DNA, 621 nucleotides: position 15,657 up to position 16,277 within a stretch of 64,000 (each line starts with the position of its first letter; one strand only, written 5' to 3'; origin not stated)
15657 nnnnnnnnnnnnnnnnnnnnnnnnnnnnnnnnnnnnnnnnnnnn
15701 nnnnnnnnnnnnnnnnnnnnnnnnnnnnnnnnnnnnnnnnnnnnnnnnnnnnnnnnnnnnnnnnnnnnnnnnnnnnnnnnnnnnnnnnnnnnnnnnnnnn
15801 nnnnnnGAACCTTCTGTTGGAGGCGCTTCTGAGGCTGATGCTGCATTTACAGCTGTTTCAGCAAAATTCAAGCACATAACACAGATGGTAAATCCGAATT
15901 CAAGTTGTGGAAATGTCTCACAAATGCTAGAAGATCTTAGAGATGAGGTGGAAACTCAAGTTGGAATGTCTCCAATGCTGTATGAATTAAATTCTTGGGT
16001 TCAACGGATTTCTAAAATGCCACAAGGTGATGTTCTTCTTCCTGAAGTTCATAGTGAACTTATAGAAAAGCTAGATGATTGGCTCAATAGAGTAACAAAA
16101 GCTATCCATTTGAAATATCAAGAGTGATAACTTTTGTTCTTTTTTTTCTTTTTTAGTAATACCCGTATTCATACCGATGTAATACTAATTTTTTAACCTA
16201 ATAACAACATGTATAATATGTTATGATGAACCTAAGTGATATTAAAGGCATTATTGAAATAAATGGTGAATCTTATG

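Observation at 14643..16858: Compact ubiquitin/ESCRT-I-like neighbourhood outside any visible ESCRT-III/Vps4 cluster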

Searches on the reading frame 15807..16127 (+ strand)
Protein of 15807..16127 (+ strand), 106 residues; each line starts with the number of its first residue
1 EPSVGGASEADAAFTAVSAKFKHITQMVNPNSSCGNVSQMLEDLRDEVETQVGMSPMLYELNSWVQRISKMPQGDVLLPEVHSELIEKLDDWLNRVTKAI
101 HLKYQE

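Call 29: search_protein_families(library=pfam, alignment_id=A2, max_evalue=10)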
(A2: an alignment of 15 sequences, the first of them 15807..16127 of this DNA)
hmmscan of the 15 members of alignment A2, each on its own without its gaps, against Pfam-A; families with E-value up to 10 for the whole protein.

A. member 1, window:15807-16127:+ (106 aa): 3 families
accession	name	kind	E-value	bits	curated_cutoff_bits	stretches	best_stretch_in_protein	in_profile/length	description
PF05773.27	RWD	-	0.11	13.1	22.8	1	32-67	76-110/112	RWD domain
PF06252.17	GemA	-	0.13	13.6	27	1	59-95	83-119/119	Bacteriophage Mu, GemA protein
PF08678.16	Rsbr_N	-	0.17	12.5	27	1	71-104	91-125/130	Rsbr N terminal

B. families by the number of members that match (of 15 scanned): 16 families
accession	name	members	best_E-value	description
PF08678.16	Rsbr_N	5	0.022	Rsbr N terminal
PF06252.17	GemA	5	0.055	Bacteriophage Mu, GemA protein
PF05773.27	RWD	4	0.08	RWD domain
PF15209.11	IL31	2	0.093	Interleukin 31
PF00372.24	Hemocyanin_M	2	0.2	Hemocyanin, copper containing domain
PF23153.1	Aip3p_Bud6_N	1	0.0064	Aip3p/Bud6 N-terminal domain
PF24915.1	Spectrin_SESTD1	1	0.022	SESTD1-like, spectrin repeat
PF03997.17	VPS28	1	0.056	VPS28 protein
PF06825.17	HSBP1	1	0.066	Heat shock factor binding protein 1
PF16809.10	NleF_casp_inhib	1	0.079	NleF caspase inhibitor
PF11598.13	COMP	1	0.082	Cartilage oligomeric matrix protein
PF11091.14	T4_tail_cap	1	0.12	Tail-tube assembly protein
PF14182.11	YgaB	1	0.12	YgaB-like protein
PF21733.3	Death_3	1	0.12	Death domain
PF14860.11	DrrA_P4M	1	0.15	DrrA phosphatidylinositol 4-phosphate binding domain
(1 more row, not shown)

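Call 34: search_protein_representatives(alignment_id=A2)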
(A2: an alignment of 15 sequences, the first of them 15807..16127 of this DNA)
Query: 15 sequences, 107 profile positions. Proteins with E-value up to 0.001 (for the whole library): 19; up to 1e-10: 6; up to 1e-30: 4. The best 19 are listed.
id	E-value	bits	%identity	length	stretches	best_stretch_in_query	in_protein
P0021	6.5e-55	199.8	-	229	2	6-106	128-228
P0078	9.7e-49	179.9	-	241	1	3-106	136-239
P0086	2.1e-45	169.2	-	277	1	3-105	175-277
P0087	7.6e-39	148.1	-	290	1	7-104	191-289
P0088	3.6e-26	107.3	-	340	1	4-104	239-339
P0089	4.7e-23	97.3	-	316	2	5-105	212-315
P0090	1.2e-09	54.2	-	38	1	71-106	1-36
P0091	3.2e-09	52.8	-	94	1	12-97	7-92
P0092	2.2e-08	50.1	-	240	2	16-96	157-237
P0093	9.8e-08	48.0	-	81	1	29-97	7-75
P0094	5.5e-07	45.6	-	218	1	20-98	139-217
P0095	9.2e-06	41.7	-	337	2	35-96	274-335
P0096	3.3e-05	39.9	-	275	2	6-97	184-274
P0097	4.9e-05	39.3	-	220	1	15-98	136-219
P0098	5.1e-05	39.3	-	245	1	24-97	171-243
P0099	9.7e-05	38.4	-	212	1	20-98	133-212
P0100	9.8e-05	38.4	-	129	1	9-97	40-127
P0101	1.2e-04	38.1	-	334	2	33-96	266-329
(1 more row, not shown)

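Call 36: search_protein_families(library=pfam, alignment_id=A3, max_evalue=1)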
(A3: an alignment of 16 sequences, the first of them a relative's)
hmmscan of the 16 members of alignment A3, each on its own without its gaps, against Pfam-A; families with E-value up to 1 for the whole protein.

A. member 1, P0092 (240 aa): 6 families
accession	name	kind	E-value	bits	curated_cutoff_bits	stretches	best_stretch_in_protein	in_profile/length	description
PF19145.5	DUF5827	-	0.024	15.3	26.8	1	198-229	27-58/87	Family of unknown function (DUF5827)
PF25041.1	UFL1_C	-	0.097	12.9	24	0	4-74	51-106/112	E3 UFM1-protein ligase 1 C-terminal domain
PF17408.7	MCD_N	-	0.17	12.5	22.4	0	40-77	6-43/85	Malonyl-CoA decarboxylase N-terminal domain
PF19448.4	DUF5986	-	0.2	11.6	25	1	59-115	177-234/238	Family of unknown function (DUF5986)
PF01105.29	EMP24_GP25L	-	0.21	12.1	25.9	1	36-78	110-152/182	emp24/gp25L/p24 family/GOLD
PF10552.14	ORF6C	-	0.24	11.8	22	1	37-80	7-50/114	ORF6C domain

B. families by the number of members that match (of 16 scanned): 166 families (the first 25 are shown)
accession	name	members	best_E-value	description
PF05531.17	NPV_P10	8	0.0003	Nucleopolyhedrovirus P10 protein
PF07889.17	DUF1664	6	0.005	Protein of unknown function (DUF1664)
PF04513.17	Baculo_PEP_C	5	0.0012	Baculovirus polyhedron envelope protein, PEP, C terminus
PF06103.16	DUF948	5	0.0024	Bacterial protein of unknown function (DUF948)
PF06005.17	ZapB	5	0.01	Cell division protein ZapB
PF15011.11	CA109-like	4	0.00085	Ribosome biogenesis protein C1orf109-like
PF04108.17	ATG17_like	4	0.0011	Autophagy protein ATG17-like domain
PF06009.19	Laminin_II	4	0.0089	Laminin Domain II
PF04136.21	COG3_N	4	0.02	Conserved oligomeric Golgi complex subunit 3, N-terminal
PF01442.23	Apolipoprotein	3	0.0053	Apolipoprotein A1/A4/E domain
PF10046.14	BLOC1_2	3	0.0081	Biogenesis of lysosome-related organelles complex-1 subunit 2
PF22215.1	MLKL_N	3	0.036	Mixed lineage kinase domain-like N-terminal domain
PF20667.3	Sec10_N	3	0.048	Exocyst complex component Sec10, N-terminal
PF05549.16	Allexi_40kDa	3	0.057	Allexivirus 40kDa protein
PF23735.1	KIF9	3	0.057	Kinesin-like protein KIF9 domain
PF03997.17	VPS28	2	0.0012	VPS28 protein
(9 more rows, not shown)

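Call 39: search_solved_structures(query=A4, max_evalue=10, show_alignments=3)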
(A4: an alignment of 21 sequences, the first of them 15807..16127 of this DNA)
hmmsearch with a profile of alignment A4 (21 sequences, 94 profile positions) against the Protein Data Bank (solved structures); distinct sequences matched with E-value up to 10: 16.
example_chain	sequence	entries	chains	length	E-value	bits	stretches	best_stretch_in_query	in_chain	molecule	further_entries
2j9w_A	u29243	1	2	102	0.0032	20.6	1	31-68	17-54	VPS28-PROV PROTEIN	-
9r1o_A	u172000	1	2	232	0.038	17.2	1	3-47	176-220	sc-apCC-6-DPH-NR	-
2lse_A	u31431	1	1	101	0.047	16.9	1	5-51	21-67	Four Helix Bundle Protein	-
1gm5_A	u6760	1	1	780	0.058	16.6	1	6-86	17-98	RECG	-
6xg8_A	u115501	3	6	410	0.34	14.1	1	35-90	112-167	Mutator family transposase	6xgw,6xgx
7mq3_A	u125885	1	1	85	0.35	14.1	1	7-48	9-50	Copper-sensing transcriptional repressor csoR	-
7mq1_A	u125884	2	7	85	0.37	14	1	7-48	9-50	Copper-sensing transcriptional repressor csoR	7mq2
5yl9_A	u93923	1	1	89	0.4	13.9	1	5-44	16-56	Spike glycoprotein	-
5zhy_A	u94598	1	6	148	0.59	13.3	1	5-44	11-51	Spike glycoprotein, Spike glycoprotein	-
6y07_A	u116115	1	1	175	0.82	12.9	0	3-46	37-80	sohair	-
5zuv_A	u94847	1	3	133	0.82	12.9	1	5-44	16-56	Spike glycoprotein,Spike glycoprotein,inhibitor EK1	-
8rfh_A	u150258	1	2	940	0.93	12.7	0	31-84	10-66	NRC2a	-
2jua_A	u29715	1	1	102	1.3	12.2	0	3-44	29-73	de novo protein S836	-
9fp6_A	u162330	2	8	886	2.5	11.3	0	31-84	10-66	NRC2a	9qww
4par_B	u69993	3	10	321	2.7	11.3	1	47-88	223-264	Uncharacterized protein AbaSI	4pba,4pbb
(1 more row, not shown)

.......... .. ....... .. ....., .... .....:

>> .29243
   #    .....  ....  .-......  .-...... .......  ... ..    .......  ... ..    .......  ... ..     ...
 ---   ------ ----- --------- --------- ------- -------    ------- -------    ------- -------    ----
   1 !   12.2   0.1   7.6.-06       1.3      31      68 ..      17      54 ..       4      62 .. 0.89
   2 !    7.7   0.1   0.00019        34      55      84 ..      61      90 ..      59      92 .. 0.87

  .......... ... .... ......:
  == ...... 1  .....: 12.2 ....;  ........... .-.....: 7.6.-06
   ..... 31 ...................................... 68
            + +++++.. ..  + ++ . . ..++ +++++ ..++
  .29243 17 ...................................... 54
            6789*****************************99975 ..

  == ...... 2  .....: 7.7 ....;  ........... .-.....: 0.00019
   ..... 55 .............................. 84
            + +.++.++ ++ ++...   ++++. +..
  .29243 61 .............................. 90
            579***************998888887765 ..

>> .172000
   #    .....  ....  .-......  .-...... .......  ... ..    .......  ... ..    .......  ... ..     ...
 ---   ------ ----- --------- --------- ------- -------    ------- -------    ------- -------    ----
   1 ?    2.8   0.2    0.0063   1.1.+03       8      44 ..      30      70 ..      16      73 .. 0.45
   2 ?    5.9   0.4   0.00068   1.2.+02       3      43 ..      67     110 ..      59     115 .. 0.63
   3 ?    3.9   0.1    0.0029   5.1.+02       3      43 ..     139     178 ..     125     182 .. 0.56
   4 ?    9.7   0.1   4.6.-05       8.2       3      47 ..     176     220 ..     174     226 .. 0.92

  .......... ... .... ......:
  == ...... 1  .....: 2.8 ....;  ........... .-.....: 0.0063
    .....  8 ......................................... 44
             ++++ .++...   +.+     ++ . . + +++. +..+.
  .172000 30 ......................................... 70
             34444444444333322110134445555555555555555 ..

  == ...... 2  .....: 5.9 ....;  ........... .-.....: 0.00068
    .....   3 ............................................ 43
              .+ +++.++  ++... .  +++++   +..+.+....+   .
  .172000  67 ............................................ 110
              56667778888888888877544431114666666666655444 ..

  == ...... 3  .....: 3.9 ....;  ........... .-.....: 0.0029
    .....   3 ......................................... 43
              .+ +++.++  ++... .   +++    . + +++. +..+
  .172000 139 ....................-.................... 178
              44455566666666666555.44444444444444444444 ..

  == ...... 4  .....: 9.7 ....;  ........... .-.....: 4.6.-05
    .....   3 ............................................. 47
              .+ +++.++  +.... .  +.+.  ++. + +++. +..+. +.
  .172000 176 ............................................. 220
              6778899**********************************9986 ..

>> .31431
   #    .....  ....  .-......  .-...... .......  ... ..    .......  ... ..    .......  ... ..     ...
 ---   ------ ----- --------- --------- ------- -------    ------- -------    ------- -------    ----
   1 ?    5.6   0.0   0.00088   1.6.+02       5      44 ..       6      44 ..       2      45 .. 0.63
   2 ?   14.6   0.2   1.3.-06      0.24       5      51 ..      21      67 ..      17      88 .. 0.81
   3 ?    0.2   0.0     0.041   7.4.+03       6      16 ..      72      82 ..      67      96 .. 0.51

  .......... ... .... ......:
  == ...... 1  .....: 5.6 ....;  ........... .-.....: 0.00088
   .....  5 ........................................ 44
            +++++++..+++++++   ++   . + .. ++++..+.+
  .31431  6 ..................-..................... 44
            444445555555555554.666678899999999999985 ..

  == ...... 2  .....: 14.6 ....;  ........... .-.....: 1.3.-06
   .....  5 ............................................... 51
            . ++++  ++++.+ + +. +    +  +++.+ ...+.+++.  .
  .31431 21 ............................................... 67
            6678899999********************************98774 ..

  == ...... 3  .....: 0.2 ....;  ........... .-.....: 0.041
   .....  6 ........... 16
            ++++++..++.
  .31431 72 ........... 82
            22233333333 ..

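Call 41: find_encoding_contigs(protein=P0095, flank=8000, max_places=2)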
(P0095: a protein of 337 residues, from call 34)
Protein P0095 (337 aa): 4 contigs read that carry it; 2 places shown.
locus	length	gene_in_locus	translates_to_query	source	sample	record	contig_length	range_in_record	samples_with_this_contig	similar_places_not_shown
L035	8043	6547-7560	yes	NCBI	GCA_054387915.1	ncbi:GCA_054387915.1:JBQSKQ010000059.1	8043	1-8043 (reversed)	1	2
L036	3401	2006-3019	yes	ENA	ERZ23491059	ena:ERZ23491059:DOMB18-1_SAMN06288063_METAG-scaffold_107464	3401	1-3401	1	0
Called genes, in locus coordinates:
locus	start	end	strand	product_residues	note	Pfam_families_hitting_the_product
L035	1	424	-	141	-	?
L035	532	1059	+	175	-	PF00025:Arf, PF00071:Ras, PF04670:Gtr1_RagA (weak), PF08477:Roc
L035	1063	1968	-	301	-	PF08279:HTH_11 (faint), PF13404:HTH_AsnC-type (weak), PF13412:HTH_24 (faint), PF13730:HTH_36 (faint), PF01037:AsnC_trans_reg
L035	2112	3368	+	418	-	PF05221:AdoHcyase, PF02826:2-Hacid_dh_C, PF00670:AdoHcyase_NAD, PF07991:KARI_N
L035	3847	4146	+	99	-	PF00125:Histone (weak), PF00808:CBFD_NFYB_HMF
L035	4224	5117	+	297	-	PF00491:Arginase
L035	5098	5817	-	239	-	PF04476:4HFCP_synth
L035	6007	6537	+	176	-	PF00025:Arf, PF00071:Ras, PF08477:Roc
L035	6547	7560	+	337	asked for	-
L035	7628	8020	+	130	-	-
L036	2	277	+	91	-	?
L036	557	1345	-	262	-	PF04476:4HFCP_synth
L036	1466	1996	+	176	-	PF00025:Arf, PF00071:Ras, PF08477:Roc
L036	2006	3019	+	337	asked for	-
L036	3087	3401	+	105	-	?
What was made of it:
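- The Helarchaeota homologue starts 10 bp after an Arf-like GTPase gene (L035, call 41).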

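Call 42: find_encoding_contigs(protein=P0094, flank=8000, max_places=2)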
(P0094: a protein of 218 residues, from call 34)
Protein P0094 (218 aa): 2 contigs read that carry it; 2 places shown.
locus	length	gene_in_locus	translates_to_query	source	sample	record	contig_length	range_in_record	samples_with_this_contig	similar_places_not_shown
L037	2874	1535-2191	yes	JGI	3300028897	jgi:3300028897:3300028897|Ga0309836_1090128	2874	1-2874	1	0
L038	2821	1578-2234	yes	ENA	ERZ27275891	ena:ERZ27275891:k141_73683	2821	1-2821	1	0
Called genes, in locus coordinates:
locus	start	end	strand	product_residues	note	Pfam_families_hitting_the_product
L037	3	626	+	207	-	?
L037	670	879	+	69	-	PF00831:Ribosomal_L29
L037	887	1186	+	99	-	PF01868:RNase_P-MRP_p29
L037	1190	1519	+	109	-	PF00366:Ribosomal_S17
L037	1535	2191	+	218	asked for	-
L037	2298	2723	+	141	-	PF00238:Ribosomal_L14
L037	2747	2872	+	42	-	?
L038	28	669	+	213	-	PF26594:KH_NusA_2nd (faint), PF07650:KH_2, PF00189:Ribosomal_S3_C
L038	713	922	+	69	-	PF00831:Ribosomal_L29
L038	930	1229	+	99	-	PF01868:RNase_P-MRP_p29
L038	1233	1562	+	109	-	PF00366:Ribosomal_S17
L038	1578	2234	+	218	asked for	-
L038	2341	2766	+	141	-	PF00238:Ribosomal_L14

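Call 49: find_homologous_proteins(query=A4, max_evalue=1)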
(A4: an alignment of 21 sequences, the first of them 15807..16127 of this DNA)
Query A4 (21 sequences) (106 aa, profile of the alignment): 7 proteins with E <= 1 among 808 candidates.
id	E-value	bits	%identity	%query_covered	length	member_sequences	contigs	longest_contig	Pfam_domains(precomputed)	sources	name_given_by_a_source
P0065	2.2e-34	135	89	84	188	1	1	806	-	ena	-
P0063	9.9e-33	130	82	96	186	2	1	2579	-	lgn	-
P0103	6.8e-26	108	84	75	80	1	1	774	-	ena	-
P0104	1.5e-25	107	85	75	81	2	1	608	-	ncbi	-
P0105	2.6e-18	83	29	58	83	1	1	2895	-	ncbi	ncbi:MAG: hypothetical protein ACXQS8_03240, partial [Candidatus Helarchaeales archaeon]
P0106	4.1e-14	70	23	65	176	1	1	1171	-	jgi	jgi:hypothetical protein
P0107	2.3e-12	64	25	53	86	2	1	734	-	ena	-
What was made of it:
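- Tried and rejected: A search of the 5.8-billion-protein collection with the superfamily C-terminal-domain alignment returned only 7 proteins and no Vps28-annotated bridge sequence (call 49).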

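Call 68: list_cluster_members(proteins=[P0088, P0089, P0092, P0094, P0095, P0096, P0097, P0099, P0100, P0101])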
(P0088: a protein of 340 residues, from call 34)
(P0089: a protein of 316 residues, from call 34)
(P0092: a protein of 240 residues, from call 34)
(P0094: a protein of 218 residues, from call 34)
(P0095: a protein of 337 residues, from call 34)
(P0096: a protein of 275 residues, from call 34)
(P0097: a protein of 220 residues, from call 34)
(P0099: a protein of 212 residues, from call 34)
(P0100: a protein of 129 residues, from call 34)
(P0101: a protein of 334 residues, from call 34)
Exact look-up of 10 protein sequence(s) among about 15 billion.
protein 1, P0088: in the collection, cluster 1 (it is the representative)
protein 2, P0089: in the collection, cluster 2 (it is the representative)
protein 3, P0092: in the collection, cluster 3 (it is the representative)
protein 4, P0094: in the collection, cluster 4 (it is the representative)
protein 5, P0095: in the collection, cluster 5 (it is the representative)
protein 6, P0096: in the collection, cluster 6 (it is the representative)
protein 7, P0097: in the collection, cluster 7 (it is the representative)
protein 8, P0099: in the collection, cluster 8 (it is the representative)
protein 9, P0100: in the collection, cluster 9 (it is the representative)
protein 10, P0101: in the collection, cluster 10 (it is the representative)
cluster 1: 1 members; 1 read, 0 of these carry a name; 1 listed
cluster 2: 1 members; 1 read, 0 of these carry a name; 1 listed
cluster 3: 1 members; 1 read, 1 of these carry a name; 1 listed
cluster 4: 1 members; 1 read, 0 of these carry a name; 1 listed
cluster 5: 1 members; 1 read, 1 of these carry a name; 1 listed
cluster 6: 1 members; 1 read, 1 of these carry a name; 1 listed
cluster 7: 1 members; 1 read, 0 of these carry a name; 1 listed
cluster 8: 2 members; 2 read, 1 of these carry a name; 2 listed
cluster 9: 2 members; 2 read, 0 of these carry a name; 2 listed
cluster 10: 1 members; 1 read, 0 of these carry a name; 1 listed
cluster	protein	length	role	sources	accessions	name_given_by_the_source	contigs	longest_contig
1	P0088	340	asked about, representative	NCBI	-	-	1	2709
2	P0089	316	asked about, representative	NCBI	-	-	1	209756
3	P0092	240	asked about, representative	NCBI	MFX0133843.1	MAG: hypothetical protein ACFFDN_09370, partial [Candidatus Hodarchaeota archaeon]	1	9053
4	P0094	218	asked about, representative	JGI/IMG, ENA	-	-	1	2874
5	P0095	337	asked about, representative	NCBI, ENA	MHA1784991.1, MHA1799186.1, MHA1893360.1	MAG: hypothetical protein ACTSVY_12145 [Candidatus Helarchaeota archaeon]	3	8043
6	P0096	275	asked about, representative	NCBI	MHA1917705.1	MAG: hypothetical protein ACTSUV_05265 [Candidatus Ranarchaeia archaeon]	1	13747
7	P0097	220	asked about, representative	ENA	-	-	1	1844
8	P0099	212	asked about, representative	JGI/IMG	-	-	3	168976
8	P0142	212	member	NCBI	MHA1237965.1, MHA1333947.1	MAG: hypothetical protein ACTSSJ_01745 [Candidatus Odinarchaeia archaeon]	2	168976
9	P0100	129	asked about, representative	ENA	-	-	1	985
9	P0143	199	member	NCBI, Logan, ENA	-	-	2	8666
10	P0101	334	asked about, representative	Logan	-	-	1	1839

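Call 69: find_encoding_contigs(protein=P0089, flank=6000, max_places=1)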
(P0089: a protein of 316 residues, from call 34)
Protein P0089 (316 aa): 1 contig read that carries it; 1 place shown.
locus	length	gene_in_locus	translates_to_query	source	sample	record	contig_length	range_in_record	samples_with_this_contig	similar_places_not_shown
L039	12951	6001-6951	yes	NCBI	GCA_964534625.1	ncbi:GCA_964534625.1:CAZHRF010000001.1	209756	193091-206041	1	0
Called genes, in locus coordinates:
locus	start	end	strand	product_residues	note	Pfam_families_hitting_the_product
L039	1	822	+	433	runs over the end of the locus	PF22458:RsmF-B_ferredox (weak), PF01189:Methyltr_RsmB-F, PF13847:Methyltransf_31 (weak)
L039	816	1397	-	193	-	-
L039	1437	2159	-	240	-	PF06508:QueC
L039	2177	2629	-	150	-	PF01242:PTPS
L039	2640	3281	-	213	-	PF04017:DUF366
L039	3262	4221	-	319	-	PF02649:GCHY-1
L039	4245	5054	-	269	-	PF13353:Fer4_12 (weak), PF04055:Radical_SAM (faint)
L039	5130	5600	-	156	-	PF00179:UQ_con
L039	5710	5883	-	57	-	-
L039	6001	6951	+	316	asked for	-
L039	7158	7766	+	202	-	-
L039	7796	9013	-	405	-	PF14520:HHH_5 (faint), PF00154:RecA_N (weak), PF08423:Rad51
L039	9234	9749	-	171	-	PF02572:CobA_CobO_BtuR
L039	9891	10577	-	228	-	-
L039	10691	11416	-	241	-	-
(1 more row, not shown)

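Call 70: find_encoding_contigs(protein=P0099, flank=6000, max_places=1)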
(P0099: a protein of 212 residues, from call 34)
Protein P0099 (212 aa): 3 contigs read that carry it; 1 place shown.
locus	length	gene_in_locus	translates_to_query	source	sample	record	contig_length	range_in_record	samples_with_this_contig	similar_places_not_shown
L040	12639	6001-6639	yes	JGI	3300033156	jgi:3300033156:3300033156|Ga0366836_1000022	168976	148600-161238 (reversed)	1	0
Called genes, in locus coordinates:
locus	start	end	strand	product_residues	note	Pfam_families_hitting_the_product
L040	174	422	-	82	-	-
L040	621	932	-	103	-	PF01253:SUI1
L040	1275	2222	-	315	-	PF01073:3Beta_HSD, PF01370:Epimerase, PF02719:Polysacc_synt_2, PF04321:RmlD_sub_bind, PF07993:NAD_binding_4, PF08659:KR (weak), PF16363:GDP_Man_Dehyd, PF13460:NAD_binding_10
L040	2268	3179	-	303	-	PF00557:Peptidase_M24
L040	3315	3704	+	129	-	PF03259:Robl_LC7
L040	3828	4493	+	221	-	PF02223:Thymidylate_kin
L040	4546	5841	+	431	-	PF01663:Phosphodiest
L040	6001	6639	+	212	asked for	-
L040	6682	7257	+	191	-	PF02811:PHP, PF13263:PHP_C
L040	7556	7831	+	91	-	PF01918:Alba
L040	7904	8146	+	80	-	-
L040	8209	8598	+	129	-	PF04126:Cyclophil_like, PF18050:Cyclophil_like2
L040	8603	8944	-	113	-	-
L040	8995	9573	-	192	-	PF03692:CxxCxxCC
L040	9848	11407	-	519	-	PF03321:GH3, PF23571:GH3_M, PF23572:GH3_C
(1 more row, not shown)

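Call 71: find_encoding_contigs(protein=P0096, flank=6000, max_places=1)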
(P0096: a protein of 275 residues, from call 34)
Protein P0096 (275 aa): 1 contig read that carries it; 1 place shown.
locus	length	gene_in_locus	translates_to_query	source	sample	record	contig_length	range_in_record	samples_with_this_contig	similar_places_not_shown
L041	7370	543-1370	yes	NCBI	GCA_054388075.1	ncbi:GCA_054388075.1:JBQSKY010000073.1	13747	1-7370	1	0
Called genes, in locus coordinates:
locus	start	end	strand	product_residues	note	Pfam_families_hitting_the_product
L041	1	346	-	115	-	PF00579:tRNA-synt_1b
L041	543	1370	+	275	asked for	-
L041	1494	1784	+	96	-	PF03297:Ribosomal_S25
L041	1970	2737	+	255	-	PF09754:PAC2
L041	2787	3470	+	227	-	PF00702:Hydrolase, PF03031:NIF (faint), PF13419:HAD_2, PF13242:Hydrolase_like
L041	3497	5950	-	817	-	-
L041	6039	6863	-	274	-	-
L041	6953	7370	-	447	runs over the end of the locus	PF08323:Glyco_transf_5 (weak), PF13439:Glyco_transf_4, PF00534:Glycos_transf_1, PF13692:Glyco_trans_1_4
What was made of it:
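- The Ranarchaeia homologue lies next to S25e (call 71).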
